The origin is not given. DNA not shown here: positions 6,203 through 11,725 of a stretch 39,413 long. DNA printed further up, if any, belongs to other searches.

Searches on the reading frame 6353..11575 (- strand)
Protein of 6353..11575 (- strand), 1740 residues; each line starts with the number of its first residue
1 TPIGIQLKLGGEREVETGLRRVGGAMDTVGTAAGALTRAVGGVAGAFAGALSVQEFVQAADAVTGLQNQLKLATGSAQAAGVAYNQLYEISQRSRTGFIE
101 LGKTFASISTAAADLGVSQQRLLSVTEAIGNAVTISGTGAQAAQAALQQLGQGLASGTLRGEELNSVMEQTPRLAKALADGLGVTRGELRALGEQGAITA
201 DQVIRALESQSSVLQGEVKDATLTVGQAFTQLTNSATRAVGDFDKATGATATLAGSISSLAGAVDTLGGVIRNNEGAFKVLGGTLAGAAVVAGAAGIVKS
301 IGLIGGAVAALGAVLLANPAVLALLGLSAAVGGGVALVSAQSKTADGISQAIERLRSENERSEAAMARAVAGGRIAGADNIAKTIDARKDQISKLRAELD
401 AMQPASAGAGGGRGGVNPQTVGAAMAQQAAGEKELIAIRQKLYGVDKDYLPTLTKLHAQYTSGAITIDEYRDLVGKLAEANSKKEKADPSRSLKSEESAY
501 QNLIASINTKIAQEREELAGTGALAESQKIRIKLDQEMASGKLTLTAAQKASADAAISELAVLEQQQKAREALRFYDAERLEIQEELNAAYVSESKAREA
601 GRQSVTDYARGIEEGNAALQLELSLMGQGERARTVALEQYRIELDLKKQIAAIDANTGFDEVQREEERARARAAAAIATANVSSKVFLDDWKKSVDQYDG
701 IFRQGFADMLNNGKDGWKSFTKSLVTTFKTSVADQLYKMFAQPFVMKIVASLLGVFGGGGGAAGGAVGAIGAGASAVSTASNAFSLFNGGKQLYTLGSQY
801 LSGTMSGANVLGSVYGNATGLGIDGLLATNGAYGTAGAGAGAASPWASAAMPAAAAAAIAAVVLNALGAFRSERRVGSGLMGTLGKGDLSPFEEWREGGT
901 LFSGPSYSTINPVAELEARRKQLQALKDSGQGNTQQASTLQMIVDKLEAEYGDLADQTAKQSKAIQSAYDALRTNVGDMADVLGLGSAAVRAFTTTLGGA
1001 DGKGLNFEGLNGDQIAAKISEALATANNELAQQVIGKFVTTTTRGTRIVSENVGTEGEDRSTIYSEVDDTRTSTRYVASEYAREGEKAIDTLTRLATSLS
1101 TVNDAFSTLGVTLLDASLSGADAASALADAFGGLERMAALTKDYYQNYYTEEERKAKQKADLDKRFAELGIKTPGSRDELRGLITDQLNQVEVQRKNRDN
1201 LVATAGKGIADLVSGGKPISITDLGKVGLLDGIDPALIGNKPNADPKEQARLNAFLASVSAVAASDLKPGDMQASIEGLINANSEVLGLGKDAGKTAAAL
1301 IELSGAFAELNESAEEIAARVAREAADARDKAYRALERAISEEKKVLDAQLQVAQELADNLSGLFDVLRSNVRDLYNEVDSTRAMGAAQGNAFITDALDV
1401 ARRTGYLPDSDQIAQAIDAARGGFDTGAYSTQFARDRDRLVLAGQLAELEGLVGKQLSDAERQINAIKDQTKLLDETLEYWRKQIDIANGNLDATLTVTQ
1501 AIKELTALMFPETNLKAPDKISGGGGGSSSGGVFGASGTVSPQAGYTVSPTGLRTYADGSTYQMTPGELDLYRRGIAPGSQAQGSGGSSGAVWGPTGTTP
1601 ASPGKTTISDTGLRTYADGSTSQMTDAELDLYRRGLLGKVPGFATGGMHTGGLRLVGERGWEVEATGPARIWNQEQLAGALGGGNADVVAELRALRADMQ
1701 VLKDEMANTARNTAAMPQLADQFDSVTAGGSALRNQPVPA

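Call 47: search_protein_families(library=phrogs, proteins=[window:6353-11575:-], max_evalue=0.00001)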
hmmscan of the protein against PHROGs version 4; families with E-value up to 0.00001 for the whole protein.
window:6353-11575:- (1740 aa): 20 families
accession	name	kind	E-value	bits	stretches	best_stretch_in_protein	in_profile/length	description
phrog_25966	-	tail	3.9e-85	287.5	2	603-1205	633-1197/1651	tail length tape measure protein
phrog_339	-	tail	4e-80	271.4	2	19-271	36-288/1123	tail length tape measure protein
phrog_3519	-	tail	1.8e-66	226.5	1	12-678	43-724/959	tail length tape measure protein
phrog_3336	-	tail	2.4e-65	222.7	1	13-640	48-699/1051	tail length tape measure protein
phrog_8010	-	tail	1.5e-64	219.5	1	22-339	243-545/1543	tail length tape measure protein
phrog_12706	-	tail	4.5e-51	175.1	1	14-613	174-684/1244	tail length tape measure protein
phrog_17300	-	tail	2.2e-49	169.6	1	13-785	35-762/900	tail length tape measure protein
phrog_2335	-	tail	2.1e-48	166.1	1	20-658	457-1164/1536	tail length tape measure protein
phrog_7740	-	tail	1.8e-47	162.5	1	24-346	55-377/2151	tail length tape measure protein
phrog_32885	-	tail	5.5e-45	154.7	1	10-319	13-307/948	tail length tape measure protein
phrog_1107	-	tail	7e-42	144.5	1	11-669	145-811/1252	tail length tape measure protein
phrog_16297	-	tail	8.6e-38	131.1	1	29-253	67-284/777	tail length tape measure protein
phrog_16889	-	tail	8.3e-37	128.1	1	36-310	61-335/470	tail length tape measure protein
phrog_1068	-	tail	3.1e-34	119.8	1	30-320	84-402/706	tail length tape measure protein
phrog_1506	-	tail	2.1e-31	109.9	1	39-424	61-378/1269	tail length tape measure protein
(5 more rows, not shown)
